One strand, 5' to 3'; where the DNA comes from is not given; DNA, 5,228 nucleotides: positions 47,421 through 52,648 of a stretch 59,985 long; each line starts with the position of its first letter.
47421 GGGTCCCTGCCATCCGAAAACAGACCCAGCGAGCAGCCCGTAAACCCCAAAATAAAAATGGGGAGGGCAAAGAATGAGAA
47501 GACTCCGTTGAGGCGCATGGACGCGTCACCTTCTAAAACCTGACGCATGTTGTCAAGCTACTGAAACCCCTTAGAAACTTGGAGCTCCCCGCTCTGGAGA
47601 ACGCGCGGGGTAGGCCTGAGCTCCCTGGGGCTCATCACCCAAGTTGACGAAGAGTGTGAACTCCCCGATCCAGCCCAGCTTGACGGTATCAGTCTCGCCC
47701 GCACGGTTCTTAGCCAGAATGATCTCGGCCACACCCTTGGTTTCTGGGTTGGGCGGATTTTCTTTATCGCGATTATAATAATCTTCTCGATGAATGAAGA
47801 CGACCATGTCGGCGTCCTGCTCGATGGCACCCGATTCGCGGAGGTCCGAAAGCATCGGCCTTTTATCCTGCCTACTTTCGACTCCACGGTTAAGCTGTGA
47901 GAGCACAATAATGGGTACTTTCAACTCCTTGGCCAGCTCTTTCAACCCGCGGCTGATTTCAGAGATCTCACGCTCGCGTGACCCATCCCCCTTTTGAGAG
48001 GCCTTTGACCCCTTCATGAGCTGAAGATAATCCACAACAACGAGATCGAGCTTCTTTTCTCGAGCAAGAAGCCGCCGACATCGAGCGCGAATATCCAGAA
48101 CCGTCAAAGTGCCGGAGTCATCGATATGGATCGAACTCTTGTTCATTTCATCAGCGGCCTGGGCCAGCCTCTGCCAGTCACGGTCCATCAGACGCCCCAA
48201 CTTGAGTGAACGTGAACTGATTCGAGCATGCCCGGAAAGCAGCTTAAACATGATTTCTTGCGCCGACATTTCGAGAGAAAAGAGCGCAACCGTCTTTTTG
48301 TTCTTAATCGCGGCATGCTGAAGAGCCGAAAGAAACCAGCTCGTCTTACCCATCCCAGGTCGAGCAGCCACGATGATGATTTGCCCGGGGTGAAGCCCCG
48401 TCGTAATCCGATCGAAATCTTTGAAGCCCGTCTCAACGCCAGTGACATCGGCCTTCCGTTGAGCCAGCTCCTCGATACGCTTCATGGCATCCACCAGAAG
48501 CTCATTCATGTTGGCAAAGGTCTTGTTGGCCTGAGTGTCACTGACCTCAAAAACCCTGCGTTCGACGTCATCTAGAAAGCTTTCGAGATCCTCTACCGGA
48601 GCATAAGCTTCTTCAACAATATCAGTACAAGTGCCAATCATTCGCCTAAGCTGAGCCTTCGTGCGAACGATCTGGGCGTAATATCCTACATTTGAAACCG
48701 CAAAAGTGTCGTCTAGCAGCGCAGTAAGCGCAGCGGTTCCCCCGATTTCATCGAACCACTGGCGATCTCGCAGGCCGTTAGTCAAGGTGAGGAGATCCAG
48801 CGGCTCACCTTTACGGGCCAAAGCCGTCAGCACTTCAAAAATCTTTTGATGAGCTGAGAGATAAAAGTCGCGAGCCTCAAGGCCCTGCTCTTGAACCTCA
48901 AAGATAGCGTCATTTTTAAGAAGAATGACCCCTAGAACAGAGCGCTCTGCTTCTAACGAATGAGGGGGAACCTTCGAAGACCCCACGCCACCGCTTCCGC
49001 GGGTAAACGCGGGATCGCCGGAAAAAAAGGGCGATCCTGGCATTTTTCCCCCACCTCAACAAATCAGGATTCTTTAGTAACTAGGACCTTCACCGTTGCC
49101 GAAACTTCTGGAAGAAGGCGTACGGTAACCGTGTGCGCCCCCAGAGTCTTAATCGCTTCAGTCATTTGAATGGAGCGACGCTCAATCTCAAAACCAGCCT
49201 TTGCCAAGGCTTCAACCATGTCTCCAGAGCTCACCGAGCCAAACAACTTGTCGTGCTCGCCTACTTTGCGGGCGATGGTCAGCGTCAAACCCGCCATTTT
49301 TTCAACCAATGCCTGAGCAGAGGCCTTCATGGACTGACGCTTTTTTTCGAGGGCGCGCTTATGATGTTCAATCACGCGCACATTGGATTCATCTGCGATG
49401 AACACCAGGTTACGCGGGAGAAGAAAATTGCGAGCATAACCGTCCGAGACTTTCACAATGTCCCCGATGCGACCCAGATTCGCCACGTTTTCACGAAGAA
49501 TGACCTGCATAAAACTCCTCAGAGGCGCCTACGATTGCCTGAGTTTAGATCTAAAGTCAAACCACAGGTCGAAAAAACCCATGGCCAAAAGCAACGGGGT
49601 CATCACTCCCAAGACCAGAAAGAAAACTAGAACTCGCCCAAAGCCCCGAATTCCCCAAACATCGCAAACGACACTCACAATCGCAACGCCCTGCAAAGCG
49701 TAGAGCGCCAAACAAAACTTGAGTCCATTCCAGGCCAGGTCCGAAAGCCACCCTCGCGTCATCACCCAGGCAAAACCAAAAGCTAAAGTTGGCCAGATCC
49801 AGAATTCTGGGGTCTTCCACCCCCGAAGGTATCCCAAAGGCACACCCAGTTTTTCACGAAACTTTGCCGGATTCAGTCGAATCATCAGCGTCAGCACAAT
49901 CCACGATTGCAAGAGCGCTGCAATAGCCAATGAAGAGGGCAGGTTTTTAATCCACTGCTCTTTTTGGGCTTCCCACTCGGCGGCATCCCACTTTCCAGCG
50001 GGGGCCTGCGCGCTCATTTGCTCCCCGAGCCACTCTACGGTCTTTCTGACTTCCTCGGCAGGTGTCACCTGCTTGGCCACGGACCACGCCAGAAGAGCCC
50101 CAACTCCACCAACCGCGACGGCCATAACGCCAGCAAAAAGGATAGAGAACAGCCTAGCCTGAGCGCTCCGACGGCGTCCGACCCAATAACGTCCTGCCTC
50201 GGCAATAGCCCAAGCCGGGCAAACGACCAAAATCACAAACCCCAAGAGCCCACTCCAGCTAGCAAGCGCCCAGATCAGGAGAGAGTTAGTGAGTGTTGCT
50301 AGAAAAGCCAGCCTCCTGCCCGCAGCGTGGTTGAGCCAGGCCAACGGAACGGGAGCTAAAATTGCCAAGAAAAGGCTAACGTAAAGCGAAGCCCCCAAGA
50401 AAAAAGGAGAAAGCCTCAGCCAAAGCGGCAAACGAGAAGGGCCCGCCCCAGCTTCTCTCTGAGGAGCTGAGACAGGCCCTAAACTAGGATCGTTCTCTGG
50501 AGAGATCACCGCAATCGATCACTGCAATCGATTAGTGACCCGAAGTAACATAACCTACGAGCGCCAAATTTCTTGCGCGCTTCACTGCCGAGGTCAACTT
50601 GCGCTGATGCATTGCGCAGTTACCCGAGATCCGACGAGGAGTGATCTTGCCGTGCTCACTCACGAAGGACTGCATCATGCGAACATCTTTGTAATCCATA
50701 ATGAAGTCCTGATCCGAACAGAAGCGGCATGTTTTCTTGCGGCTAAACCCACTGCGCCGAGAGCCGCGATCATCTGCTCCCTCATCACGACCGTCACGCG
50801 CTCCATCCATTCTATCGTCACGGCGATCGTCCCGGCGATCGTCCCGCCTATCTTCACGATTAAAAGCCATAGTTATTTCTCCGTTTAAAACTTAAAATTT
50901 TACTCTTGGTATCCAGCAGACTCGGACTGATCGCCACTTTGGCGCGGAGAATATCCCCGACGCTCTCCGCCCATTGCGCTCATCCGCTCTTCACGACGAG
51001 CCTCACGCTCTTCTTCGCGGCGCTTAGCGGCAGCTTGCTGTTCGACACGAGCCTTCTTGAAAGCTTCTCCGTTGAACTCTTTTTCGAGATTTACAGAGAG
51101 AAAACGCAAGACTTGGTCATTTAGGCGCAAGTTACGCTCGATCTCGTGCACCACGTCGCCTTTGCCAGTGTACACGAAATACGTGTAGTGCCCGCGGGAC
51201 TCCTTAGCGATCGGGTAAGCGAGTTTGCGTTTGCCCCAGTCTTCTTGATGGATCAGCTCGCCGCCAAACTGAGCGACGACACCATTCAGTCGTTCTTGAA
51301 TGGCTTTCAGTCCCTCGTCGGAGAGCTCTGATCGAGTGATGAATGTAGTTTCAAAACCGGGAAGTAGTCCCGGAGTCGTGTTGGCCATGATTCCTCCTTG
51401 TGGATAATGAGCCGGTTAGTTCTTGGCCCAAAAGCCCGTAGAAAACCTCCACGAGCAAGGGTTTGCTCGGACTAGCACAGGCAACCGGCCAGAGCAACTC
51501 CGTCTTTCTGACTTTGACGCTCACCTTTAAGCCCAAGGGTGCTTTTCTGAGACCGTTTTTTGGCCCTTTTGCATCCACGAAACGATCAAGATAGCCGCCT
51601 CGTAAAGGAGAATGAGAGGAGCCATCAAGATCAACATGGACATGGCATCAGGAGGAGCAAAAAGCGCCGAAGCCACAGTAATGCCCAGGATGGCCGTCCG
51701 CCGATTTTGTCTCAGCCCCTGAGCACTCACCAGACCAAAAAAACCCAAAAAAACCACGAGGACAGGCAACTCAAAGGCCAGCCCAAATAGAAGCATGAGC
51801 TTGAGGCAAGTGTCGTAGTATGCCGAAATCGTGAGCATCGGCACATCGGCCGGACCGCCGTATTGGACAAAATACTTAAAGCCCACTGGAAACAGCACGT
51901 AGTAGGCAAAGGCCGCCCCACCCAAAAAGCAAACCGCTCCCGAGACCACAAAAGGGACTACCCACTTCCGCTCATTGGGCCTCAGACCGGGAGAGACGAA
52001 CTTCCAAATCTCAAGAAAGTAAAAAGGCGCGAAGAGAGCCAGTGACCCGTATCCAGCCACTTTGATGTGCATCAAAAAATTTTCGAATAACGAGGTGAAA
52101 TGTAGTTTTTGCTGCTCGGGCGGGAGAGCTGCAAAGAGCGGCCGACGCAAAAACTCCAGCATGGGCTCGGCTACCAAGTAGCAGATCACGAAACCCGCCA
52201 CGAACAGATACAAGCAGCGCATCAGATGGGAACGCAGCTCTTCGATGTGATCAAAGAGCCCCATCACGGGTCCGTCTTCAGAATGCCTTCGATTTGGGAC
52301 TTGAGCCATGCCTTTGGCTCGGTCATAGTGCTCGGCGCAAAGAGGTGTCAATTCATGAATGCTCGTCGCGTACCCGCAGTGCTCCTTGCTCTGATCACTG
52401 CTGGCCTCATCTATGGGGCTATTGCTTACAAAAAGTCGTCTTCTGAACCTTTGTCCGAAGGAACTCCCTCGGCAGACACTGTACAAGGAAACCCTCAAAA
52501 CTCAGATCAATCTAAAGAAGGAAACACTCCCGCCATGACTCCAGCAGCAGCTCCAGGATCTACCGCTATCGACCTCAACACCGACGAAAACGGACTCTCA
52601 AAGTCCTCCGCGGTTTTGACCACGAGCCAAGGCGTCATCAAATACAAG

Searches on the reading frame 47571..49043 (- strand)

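Call 42: search_protein_families(library=pfam, proteins=[window:47571-49043:-], max_evalue=0.001)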
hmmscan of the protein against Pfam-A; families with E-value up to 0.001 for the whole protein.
window:47571-49043:- (490 aa): 3 families
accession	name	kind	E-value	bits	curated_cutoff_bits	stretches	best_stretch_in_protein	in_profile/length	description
PF03796.21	DnaB_C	-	2.8e-102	341.9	27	1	202-467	1-255/255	DnaB-like helicase C terminal domain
PF00772.26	DnaB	-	1.9e-28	99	23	1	26-127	2-102/103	DnaB-like helicase N terminal domain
PF13481.12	AAA_25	-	2e-07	31.3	27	1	213-384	25-190/195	AAA domain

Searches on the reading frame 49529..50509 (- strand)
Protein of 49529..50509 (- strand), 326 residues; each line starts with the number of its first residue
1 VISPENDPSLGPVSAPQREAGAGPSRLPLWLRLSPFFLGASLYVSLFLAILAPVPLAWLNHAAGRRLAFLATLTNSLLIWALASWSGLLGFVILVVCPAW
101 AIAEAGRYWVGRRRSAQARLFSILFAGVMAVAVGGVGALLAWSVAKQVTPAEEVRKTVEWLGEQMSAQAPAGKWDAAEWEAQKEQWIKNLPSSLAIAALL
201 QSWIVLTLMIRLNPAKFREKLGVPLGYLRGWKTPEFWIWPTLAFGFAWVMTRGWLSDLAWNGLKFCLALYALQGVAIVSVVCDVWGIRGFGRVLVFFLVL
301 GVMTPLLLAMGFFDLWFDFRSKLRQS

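Call 42: search_protein_families(library=pfam, proteins=[window:49529-50509:-], max_evalue=0.001)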
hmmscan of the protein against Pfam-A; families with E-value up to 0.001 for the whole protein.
window:49529-50509:- (326 aa): 1 family
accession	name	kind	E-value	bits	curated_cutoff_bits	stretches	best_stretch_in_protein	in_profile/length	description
PF09991.14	DUF2232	-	9.6e-22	77.9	27.8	1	44-315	13-290/290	Predicted membrane protein (DUF2232)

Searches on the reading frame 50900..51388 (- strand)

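Call 42: search_protein_families(library=pfam, proteins=[window:50900-51388:-], max_evalue=0.001)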
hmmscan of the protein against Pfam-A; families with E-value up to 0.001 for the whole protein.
window:50900-51388:- (162 aa): 1 family
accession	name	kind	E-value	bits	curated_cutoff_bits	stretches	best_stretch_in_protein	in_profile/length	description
PF01250.22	Ribosomal_S6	-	3.5e-27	94.9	27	1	12-99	2-89/90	Ribosomal protein S6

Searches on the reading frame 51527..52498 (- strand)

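Call 42: search_protein_families(library=pfam, proteins=[window:51527-52498:-], max_evalue=0.001)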
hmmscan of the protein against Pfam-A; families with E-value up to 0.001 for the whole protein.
window:51527-52498:- (323 aa): 1 family
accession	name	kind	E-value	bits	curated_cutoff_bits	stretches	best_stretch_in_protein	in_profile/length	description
PF00902.23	TatC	-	5.1e-65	219.6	25.1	1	83-294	1-208/208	Sec-independent protein translocase protein (TatC)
